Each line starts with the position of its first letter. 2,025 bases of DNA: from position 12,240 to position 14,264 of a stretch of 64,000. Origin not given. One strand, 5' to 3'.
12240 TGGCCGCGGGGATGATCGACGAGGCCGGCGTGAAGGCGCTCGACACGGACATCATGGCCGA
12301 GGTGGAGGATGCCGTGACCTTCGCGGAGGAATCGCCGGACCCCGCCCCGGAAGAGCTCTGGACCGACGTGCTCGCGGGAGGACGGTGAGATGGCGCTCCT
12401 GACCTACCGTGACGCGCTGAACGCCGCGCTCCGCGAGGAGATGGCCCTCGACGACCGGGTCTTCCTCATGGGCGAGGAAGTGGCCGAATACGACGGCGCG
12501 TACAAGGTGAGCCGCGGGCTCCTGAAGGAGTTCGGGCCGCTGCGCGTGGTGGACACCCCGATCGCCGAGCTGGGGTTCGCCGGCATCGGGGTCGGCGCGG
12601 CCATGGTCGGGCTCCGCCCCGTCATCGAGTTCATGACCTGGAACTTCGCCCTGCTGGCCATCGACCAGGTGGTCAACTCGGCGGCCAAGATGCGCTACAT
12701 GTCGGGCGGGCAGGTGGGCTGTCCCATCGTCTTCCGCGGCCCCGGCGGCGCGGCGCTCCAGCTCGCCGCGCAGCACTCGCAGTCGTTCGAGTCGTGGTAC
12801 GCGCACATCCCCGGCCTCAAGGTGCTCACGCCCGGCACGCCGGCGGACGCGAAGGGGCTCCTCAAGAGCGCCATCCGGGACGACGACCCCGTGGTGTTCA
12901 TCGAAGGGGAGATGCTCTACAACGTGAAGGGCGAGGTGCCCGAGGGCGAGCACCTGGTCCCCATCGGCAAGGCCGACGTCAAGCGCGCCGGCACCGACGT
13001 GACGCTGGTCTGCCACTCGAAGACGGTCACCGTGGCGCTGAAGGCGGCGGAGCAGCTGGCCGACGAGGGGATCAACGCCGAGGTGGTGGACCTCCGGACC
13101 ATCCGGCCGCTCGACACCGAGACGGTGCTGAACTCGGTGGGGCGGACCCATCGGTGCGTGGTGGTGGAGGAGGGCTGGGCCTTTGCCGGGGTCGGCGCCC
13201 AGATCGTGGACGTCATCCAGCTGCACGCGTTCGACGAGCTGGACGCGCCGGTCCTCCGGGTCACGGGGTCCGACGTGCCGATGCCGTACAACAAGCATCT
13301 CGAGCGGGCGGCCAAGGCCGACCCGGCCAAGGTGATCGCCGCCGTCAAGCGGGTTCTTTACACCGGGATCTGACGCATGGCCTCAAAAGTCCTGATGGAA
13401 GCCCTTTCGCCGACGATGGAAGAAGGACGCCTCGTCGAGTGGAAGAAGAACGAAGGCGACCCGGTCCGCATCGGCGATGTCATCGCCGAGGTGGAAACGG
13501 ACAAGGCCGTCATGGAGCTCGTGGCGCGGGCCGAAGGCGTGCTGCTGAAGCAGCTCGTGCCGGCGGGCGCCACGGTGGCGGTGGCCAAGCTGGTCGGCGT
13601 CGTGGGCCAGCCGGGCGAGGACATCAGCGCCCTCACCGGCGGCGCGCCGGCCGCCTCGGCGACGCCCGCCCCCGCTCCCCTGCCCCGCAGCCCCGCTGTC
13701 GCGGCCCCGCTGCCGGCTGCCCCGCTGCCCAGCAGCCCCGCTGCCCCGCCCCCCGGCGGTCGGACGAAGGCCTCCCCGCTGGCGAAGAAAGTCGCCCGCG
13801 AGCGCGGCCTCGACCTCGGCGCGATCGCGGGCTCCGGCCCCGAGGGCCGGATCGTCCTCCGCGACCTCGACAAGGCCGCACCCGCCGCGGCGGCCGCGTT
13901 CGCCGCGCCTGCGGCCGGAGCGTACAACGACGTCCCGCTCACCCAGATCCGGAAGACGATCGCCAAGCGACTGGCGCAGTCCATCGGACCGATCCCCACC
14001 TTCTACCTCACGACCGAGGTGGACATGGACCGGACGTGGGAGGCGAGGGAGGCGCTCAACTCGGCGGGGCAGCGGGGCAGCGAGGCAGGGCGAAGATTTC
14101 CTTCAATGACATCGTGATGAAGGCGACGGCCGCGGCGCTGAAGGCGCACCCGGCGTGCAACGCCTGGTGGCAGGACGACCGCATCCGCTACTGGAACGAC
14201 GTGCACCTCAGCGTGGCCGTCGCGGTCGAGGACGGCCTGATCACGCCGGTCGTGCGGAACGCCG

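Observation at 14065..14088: The pdhC frame break coincides with a tandem octanucleotide repeat that also forms intergenic arrays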

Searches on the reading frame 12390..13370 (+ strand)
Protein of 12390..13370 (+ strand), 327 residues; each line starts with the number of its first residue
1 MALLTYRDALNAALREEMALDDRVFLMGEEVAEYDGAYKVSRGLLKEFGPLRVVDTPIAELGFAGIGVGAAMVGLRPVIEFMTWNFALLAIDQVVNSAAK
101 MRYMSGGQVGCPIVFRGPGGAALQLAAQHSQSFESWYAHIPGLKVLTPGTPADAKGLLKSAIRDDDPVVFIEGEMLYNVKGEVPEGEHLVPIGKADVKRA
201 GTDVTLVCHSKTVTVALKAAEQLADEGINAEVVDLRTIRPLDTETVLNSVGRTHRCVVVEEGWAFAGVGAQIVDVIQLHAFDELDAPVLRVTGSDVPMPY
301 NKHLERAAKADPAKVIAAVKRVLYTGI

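Call 61: find_encoding_contigs(protein=window:12390-13370:+, flank=3000, max_places=10)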
Protein window:12390-13370:+ (327 aa): no gene with exactly this product is on record in the collection.

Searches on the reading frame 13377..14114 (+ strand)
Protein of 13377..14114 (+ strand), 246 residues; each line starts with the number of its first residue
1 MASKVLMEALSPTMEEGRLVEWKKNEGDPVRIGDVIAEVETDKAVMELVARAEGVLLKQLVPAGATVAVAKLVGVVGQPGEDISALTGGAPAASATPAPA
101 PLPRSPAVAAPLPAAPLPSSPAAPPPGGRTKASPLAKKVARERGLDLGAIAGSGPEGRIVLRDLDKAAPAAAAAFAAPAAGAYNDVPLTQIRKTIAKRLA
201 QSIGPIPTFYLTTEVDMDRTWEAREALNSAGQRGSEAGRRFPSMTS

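Call 18: find_encoding_contigs(protein=window:13377-14114:+, flank=10000, max_places=10)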
Protein window:13377-14114:+ (246 aa): no gene with exactly this product is on record in the collection.
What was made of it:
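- Tried and rejected: Exact-product look-ups of the truncated E2 ORF and of E1 beta found nothing (calls 18, 61).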
